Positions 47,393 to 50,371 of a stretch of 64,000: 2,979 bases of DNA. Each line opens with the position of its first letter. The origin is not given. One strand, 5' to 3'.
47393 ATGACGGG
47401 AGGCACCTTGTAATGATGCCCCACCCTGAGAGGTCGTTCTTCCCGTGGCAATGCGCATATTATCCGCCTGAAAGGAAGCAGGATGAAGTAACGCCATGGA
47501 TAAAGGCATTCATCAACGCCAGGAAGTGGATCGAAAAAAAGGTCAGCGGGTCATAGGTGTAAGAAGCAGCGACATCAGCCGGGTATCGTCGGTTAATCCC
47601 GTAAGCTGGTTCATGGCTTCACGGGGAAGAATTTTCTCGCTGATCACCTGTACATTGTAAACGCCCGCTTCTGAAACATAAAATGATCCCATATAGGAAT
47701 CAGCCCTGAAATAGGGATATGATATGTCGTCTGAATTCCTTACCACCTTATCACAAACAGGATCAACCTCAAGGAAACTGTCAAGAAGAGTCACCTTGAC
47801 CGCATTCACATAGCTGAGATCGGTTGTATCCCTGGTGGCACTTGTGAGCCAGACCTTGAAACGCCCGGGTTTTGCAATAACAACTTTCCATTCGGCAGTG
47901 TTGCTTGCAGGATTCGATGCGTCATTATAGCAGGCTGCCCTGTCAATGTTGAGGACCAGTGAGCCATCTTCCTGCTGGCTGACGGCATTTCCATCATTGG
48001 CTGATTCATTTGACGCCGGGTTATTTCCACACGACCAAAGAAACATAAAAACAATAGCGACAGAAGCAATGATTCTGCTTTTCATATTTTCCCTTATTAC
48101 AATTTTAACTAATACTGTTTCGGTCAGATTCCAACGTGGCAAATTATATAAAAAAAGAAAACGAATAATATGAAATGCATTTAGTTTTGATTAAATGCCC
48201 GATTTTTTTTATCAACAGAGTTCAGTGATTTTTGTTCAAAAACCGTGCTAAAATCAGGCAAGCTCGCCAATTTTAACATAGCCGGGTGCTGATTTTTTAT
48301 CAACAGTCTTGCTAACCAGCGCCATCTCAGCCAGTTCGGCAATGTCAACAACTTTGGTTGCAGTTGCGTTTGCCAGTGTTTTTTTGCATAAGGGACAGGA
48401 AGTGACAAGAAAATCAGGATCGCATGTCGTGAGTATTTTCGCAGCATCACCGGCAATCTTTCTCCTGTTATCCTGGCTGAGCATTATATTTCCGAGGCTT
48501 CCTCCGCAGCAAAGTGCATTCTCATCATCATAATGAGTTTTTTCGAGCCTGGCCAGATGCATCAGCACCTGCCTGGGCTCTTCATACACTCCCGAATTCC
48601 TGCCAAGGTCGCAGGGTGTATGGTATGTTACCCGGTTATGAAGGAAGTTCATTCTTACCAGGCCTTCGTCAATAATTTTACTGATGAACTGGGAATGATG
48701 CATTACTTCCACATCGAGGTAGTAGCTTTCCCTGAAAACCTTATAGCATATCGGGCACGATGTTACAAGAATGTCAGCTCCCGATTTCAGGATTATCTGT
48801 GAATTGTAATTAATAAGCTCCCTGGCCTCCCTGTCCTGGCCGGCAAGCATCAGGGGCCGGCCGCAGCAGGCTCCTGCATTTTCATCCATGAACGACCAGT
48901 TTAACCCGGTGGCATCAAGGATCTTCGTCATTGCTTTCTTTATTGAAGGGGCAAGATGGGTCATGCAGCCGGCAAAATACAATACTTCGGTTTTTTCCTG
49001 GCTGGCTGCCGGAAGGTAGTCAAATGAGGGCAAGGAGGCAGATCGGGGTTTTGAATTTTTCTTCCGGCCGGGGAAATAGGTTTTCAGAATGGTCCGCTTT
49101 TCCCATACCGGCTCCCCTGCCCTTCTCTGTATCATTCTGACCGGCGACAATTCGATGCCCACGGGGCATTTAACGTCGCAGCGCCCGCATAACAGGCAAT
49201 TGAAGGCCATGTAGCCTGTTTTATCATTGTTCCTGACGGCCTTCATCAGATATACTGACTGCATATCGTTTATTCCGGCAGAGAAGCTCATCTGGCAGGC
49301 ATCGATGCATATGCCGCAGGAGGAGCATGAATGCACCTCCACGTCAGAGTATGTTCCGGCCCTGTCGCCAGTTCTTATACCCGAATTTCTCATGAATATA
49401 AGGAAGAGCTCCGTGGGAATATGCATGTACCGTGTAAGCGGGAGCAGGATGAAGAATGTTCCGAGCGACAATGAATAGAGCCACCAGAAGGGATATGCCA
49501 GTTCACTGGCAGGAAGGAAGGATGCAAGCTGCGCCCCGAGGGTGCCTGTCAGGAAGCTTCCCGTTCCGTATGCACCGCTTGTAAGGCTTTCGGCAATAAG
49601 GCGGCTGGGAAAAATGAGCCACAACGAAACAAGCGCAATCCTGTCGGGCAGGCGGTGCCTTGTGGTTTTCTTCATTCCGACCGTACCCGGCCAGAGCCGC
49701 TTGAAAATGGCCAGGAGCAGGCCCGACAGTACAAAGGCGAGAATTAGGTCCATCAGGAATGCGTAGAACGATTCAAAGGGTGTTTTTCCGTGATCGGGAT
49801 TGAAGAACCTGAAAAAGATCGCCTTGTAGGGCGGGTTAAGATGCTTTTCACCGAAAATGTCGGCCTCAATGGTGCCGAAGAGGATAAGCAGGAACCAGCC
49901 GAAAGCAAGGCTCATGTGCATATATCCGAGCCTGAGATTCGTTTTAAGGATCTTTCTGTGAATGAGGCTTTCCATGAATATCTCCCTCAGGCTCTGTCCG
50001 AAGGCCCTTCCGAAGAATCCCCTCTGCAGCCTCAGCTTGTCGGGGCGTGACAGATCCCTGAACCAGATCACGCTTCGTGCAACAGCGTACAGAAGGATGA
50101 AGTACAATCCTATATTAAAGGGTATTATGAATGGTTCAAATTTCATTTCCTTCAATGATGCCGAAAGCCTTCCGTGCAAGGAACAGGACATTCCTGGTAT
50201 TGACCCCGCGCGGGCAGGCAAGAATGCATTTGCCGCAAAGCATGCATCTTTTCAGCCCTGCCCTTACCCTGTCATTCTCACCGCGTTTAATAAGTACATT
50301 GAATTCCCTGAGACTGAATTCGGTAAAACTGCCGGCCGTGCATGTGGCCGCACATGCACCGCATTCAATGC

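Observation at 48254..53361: Five-gene hybrid heterodisulfide-reductase-like operon: sHdr-style hdrC-hdrB-short hdrA plus a ferredoxin and a membrane HdrE/HdrD fusion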

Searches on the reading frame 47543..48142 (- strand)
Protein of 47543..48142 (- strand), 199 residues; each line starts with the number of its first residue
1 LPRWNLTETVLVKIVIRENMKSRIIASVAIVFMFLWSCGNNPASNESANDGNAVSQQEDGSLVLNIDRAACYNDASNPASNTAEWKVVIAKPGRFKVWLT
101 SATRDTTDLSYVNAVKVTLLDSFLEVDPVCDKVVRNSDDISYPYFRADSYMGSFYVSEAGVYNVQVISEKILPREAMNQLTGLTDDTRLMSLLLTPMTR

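Call 7: search_protein_families(library=pfam, proteins=[window:47543-48142:-], max_evalue=0.001)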
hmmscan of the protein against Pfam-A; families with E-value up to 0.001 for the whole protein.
window:47543-48142:- (199 aa): 0 families

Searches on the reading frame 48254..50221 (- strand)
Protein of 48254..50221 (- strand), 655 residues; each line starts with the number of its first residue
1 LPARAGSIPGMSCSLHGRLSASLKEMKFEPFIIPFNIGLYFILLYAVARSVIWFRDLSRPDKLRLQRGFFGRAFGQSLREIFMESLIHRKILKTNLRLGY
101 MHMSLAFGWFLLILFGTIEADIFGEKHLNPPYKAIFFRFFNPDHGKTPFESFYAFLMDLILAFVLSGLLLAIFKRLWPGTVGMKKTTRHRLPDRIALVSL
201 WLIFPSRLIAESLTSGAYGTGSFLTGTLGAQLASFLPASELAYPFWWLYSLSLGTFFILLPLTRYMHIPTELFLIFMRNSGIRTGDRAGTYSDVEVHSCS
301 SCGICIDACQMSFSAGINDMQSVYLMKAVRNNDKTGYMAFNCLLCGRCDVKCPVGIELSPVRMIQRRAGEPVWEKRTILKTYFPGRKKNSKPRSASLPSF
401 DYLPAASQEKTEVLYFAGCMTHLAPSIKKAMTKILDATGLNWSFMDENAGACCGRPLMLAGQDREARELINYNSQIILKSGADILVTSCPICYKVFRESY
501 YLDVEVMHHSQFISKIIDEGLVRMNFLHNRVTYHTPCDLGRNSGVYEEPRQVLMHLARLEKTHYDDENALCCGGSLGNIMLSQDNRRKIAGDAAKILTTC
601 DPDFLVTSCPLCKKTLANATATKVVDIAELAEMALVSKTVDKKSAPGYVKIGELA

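Call 3: search_protein_families(library=pfam, proteins=[window:48254-50221:-], max_evalue=0.01)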
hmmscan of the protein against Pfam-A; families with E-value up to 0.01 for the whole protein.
window:48254-50221:- (655 aa): 5 families
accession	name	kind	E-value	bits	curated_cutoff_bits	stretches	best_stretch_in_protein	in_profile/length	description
PF02754.22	CCG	-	3.5e-24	85.1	20.6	2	413-496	1-84/85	Cysteine-rich domain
PF13183.11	Fer4_8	-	8.6e-09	36.2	27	1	295-356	1-68/68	4Fe-4S dicluster domain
PF13534.11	Fer4_17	-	1.8e-07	32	22.2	1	298-356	1-60/61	4Fe-4S dicluster domain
PF13187.11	Fer4_9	-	1.5e-05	25.4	27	1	299-355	2-50/52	4Fe-4S dicluster domain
PF12838.12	Fer4_7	-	3.4e-05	24.6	27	1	299-356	2-52/52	4Fe-4S dicluster domain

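Call 4: search_protein_families(library=ncbifam, proteins=[window:48254-50221:-], max_evalue=0.01)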
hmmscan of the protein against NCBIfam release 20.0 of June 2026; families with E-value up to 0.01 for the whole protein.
window:48254-50221:- (655 aa): 22 families
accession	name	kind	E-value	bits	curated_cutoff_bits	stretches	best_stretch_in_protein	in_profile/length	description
NF004898.0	PRK06259.1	equivalog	5.3e-35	121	385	1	295-630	132-483/488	fumarate reductase (CoM/CoB) subunit TfrB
NF045670.1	quin_L_LdhH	equivalog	3.1e-26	91.9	800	1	406-621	462-690/706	L-lactate dehydrogenase (quinone) large subunit LdhH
NF008369.0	PRK11168.1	equivalog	4.2e-22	78.6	278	1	364-635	136-399/401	anaerobic glycerol-3-phosphate dehydrogenase subunit C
NF045663.1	diclust_near_Sec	equivalog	1.5e-18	66.3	530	1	330-620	343-622/759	pyridine nucleotide-disulfide oxidoreductase/dicluster-binding protein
NF045796.1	DsrK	equivalog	1.9e-16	59.8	400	2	490-643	285-444/453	sulfate reduction electron transfer complex DsrMKJOP subunit DsrK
TIGR03379.1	glycerol3P_GlpC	equivalog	2.1e-14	53.1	279.9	1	409-634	160-395/397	anaerobic glycerol-3-phosphate dehydrogenase subunit GlpC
NF008434.0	PRK11274.1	equivalog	2.5e-14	53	333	1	380-635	140-407/409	glycolate oxidase subunit GlcF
NF045724.1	ferredox_TmcB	equivalog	4e-09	35.6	735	1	503-618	286-406/430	electron transfer complex ferredoxin TmcB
NF045711.1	sulf_resp_HmcF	equivalog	3.3e-06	26.2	750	1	502-614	305-423/457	sulfate respiration complex iron-sulfur protein HmcF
TIGR02512.1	FeFe_hydrog_A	subfamily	9.9e-06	24.6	405.95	1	295-355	5-65/375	[FeFe] hydrogenase, group A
NF040762.1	Hydr_FeFe_Clost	exception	2.3e-05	23.2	900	1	295-355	142-202/572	ferredoxin hydrogenase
TIGR03288.1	CoB_CoM_SS_B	equivalog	2.5e-05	23.7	345.15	1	413-514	2-102/290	CoB--CoM heterodisulfide reductase subunit B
TIGR00273.1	TIGR00273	equivalog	2.5e-05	23.3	444.8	1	295-366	291-367/432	LutB/LldF family L-lactate oxidation iron-sulfur protein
TIGR01945.1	rnfC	subfamily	3.3e-05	22.6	245.95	1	279-358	346-420/435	RnfABCDGE type electron transport complex subunit C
NF042909.1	FMH_DH_FwdF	exception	3.8e-05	23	375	1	296-355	14-70/336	tungsten-dependent formylmethanofuran dehydrogenase subunit FwdF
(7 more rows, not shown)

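Call 10: find_homologous_proteins(query=window:48254-50146:-)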
Query window:48254-50146:- (630 aa): 6997 proteins with E <= 0.001 among 8000 candidates; the best 120 are listed.
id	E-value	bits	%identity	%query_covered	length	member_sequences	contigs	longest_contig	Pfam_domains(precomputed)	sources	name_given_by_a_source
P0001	0.0e+0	1467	100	100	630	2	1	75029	PF13534.12,PF02754.22,PF13183.12,PF13187.12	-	-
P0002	0.0e+0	1314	89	100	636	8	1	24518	PF12838.13,PF13534.12,PF02754.22,PF13183.12,PF13187.12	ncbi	-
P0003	0.0e+0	1259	84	100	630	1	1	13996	PF13534.12,PF02754.22,PF13183.12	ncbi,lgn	-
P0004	0.0e+0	1253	84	100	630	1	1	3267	PF13534.12,PF02754.22,PF13183.12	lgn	-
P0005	0.0e+0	1249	84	100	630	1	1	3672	PF13534.12,PF02754.22,PF13183.12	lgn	-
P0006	0.0e+0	1244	83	100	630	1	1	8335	PF13534.12,PF02754.22,PF13183.12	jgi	jgi:Fe-S oxidoreductase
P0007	0.0e+0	1232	83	100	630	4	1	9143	PF13534.12,PF02754.22,PF13183.12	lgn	-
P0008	0.0e+0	1155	78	100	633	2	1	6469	PF13534.12,PF02754.22,PF13183.12,PF13187.12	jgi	jgi:Fe-S oxidoreductase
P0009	0.0e+0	1150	77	100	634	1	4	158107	PF13534.12,PF02754.22,PF13183.12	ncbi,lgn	-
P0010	0.0e+0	1133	77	98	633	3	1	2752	PF13534.12,PF02754.22,PF13183.12,PF13187.12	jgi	jgi:Fe-S oxidoreductase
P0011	0.0e+0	1111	75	100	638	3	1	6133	PF13534.12,PF02754.22,PF13183.12,PF13187.12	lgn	-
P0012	0.0e+0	1110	76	99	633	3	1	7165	PF13534.12,PF02754.22,PF13183.12,PF13187.12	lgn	-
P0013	0.0e+0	1108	76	98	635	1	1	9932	PF12838.13,PF13534.12,PF02754.22,PF13237.12,PF13183.12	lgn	-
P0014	0.0e+0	1104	75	98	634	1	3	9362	PF12838.13,PF13534.12,PF02754.22,PF13183.12,PF13187.12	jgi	jgi:Fe-S oxidoreductase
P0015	0.0e+0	1104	75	99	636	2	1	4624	PF12838.13,PF13534.12,PF02754.22,PF13237.12,PF13183.12,PF13187.12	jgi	jgi:Fe-S oxidoreductase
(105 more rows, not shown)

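Call 11: find_related_loci(query=window:48254-50146:-, collection=genome_contigs, flank=8000)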
Query window:48254-50146:- (630 aa) in genome_contigs; peptide patterns used: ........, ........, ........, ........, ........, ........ (x = any residue, [..] = any of these).
599 stretches matched a pattern (row limit reached: there are more); 577 encode a relative of the query (tblastn E <= 1e-3); the best 80 are kept; 80 distinct loci.
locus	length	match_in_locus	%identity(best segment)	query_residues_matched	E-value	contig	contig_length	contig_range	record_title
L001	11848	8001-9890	84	1-630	0e+0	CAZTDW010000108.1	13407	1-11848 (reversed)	MAG TPA_asm: uncultured Rikenellaceae bacterium isolate binchicken_co22_24 genome assembly, contig: NODE_4834_length_134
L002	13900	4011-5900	83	1-630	0e+0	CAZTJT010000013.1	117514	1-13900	MAG TPA_asm: uncultured Rikenellaceae bacterium isolate binchicken_co7_100 genome assembly, contig: NODE_280_length_1175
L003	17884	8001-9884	89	1-628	0e+0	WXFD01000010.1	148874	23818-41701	MAG: Bacteroidales bacterium isolate AA_UR_SE bin3 Bacteroidia_3_pangenome_0010_length_148874, whole genome shotgun sequ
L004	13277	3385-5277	77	1-630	0e+0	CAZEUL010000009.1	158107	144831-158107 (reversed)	MAG TPA_asm: uncultured Rikenellaceae bacterium isolate SRP278314_co1_316 genome assembly, contig: NODE_82_length_158107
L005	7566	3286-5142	77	1-620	0e+0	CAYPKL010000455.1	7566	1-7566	MAG TPA_asm: uncultured Rikenellaceae bacterium isolate binchicken_co255_353 genome assembly, contig: k141_354946, whole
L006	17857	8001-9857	76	1-619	0e+0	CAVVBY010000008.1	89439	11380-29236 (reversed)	MAG: uncultured Bacteroidales bacterium isolate MFD02809.bin.2.102 genome assembly, contig: contig_162573, whole genome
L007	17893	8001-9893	75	1-630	0e+0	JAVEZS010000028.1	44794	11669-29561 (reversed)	MAG: Bacteroidales bacterium isolate BF4_71 NODE_2347_length_44794_cov_14.410124_Biofilm4, whole genome shotgun sequence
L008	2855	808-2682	74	1-626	0e+0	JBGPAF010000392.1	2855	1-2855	MAG: Bacteroidia bacterium isolate OBJ_0618_130150_135 k141_6759328_length_2855_cov_8.0000, whole genome shotgun sequenc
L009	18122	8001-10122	73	1-625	0e+0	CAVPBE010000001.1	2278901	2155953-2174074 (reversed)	MAG: uncultured Bacteroidales bacterium isolate MFD00032.bin.1.235 genome assembly, contig: contig_13604, whole genome s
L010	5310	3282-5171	73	1-630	0e+0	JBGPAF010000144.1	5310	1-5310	MAG: Bacteroidia bacterium isolate OBJ_0618_130150_135 k141_7828604_length_5310_cov_15.0027, whole genome shotgun sequen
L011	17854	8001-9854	74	1-618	0e+0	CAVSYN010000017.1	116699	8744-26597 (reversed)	MAG: uncultured Bacteroidales bacterium isolate MFD02809.bin.1.200 genome assembly, contig: contig_184028, whole genome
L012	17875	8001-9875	74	1-625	0e+0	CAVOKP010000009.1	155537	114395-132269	MAG: uncultured Bacteroidales bacterium isolate MFD00032.bin.3.532 genome assembly, contig: contig_27057, whole genome s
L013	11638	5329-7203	75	1-625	0e+0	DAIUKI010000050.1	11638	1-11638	MAG TPA_asm: Bacteroidales bacterium isolate CTOTU20032 NODE_131_length_11638_cov_8.618665, whole genome shotgun sequenc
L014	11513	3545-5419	73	1-625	0e+0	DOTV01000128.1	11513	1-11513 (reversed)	MAG TPA_asm: Bacteroidales bacterium isolate UBA10805 contig_232, whole genome shotgun sequence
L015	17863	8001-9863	74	1-619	0e+0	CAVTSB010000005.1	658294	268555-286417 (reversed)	MAG: uncultured Bacteroidales bacterium isolate MFD00905.bin.1.144 genome assembly, contig: contig_30983, whole genome s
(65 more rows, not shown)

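Call 15: search_solved_structures(query=window:48254-50146:-, max_evalue=0.001, show_alignments=1)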
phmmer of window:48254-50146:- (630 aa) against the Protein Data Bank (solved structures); distinct sequences matched with E-value up to 0.001: 4.
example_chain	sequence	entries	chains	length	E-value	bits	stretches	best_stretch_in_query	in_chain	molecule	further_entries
9ojn_A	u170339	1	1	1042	2.7e-17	65.8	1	314-609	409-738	Iron-sulfur-binding reductase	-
8rvv_B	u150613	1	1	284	8.5e-06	27.8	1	387-494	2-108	H(2):CoB-CoM heterodisulfide,ferredoxin reductase subunit B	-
8rvu_b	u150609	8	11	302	1.1e-05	27.5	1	387-493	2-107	H(2):CoB-CoM heterodisulfide,ferredoxin reductase subunit B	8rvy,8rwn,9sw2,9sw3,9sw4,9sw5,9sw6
5odc_B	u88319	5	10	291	9.1e-05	24.4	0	397-473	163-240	Heterodisulfide reductase, subunit B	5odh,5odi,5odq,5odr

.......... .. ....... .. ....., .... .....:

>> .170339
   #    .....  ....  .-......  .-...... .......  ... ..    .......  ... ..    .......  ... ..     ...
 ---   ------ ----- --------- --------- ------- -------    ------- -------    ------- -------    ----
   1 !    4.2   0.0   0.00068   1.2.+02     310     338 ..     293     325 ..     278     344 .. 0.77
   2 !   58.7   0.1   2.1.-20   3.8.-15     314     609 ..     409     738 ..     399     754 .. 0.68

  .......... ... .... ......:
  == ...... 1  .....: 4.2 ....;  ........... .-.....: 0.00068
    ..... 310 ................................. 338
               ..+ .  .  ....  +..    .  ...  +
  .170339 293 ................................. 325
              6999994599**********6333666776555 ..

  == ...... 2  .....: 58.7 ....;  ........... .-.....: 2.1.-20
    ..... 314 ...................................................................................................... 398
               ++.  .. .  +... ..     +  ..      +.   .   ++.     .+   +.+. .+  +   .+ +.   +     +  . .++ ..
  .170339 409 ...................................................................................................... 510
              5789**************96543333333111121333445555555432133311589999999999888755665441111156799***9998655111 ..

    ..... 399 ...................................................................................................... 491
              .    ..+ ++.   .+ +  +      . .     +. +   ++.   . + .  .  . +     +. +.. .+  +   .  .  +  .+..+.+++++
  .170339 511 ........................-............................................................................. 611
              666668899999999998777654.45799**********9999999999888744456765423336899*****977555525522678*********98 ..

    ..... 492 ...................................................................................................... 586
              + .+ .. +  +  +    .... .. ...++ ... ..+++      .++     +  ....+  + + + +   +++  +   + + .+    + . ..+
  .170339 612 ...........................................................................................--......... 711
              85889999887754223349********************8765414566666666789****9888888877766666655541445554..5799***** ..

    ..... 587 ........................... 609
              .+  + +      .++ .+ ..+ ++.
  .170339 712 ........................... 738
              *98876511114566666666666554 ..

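Call 37: search_solved_structures(query=A1, max_evalue=0.01, show_alignments=1)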
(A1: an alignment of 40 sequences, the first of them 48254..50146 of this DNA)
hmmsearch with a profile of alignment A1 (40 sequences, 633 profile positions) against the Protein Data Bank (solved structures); distinct sequences matched with E-value up to 0.01: 4.
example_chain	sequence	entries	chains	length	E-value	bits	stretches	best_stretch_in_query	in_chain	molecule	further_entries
9ojn_A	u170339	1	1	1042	4.3e-22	81.5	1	313-609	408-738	Iron-sulfur-binding reductase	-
8rvv_B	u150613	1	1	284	0.00016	23.4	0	387-477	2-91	H(2):CoB-CoM heterodisulfide,ferredoxin reductase subunit B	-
8rvu_b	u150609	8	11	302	0.0002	23.1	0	387-477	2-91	H(2):CoB-CoM heterodisulfide,ferredoxin reductase subunit B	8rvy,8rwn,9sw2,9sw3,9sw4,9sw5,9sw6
7q5y_D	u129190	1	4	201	0.0028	19.3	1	272-359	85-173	NADH-quinone oxidoreductase subunit I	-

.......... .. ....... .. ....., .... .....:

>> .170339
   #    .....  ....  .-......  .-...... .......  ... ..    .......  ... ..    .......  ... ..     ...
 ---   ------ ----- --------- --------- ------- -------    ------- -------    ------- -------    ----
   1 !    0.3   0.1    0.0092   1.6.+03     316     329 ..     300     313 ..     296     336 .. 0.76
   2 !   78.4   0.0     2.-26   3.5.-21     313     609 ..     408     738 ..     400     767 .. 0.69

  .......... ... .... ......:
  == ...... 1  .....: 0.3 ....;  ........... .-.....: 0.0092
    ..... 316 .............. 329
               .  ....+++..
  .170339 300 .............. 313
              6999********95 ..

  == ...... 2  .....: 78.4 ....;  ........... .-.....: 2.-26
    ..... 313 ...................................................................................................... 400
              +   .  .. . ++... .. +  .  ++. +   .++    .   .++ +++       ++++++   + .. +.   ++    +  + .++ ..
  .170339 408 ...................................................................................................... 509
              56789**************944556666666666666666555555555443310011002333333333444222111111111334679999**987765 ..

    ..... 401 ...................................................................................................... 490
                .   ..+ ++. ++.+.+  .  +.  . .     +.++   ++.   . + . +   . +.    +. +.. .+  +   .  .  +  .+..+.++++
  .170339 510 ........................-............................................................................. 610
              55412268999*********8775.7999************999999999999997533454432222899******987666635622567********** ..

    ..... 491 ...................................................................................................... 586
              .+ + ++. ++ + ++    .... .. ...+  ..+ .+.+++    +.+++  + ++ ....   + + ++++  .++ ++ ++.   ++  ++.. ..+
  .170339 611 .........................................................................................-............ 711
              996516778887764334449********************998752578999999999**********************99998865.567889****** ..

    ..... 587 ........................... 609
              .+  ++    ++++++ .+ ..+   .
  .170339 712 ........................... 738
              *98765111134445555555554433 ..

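Call 51: predict_structure(alignment_id=A1)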
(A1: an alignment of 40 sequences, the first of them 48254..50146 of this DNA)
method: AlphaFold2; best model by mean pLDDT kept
length: 630 residues; sequences in the alignment: 40
mean_pLDDT: 53.9   pTM: 0.41
mean pLDDT of the five models: 53.9, 50.5, 47.8, 44.8, 43.7
residues with pLDDT >= 90: 5; 70-90: 160; 50-70: 147; < 50: 318
segments of 3 or more residues with pLDDT < 50: 1-67, 70-80, 82-122, 154-163, 189-211, 241-304, 306-382, 514-517, 553-555, 615-630
pLDDT, mean of each block of 10 residues (from residue 1): 37 40 33 27 34 43 46 47 47 38 29 29 50 56 61 42 56 63 53 33 44 54 62 59 43 34 30 28 33 42 45 34 27 23 30 38 33 33 69 65 87 84 63 62 73 82 81 72 87 84 85 53 73 77 63 60 83 87 83 88 89 50 36
secondary structure, 60 per line:
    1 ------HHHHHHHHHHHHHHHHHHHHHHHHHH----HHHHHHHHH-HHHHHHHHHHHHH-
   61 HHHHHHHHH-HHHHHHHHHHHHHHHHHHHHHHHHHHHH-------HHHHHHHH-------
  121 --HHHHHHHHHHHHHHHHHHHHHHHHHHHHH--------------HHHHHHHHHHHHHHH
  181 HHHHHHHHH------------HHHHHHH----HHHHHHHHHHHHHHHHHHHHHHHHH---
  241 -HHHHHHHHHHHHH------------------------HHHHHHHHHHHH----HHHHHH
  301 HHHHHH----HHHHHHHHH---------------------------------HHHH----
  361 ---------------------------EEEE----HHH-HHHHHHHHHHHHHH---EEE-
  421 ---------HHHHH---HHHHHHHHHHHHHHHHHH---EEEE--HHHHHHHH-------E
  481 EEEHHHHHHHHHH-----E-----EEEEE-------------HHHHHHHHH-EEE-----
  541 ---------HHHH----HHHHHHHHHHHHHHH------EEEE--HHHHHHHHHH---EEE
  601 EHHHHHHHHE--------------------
elements in order: H7-32 H37-45 H47-59 H61-69 H71-98 H106-113 H123-151 H166-189 H202-208 H213-237 H242-254 H279-290 H295-306 H311-319 H353-356 E388-391 H400-413 E417-419 H430-434 H438-455 E459-462 H465-472 E480-483 H484-493 E505-509 H523-531 E533-535 H550-553 H558-572 E579-582 H585-594 E598-601 H602-609
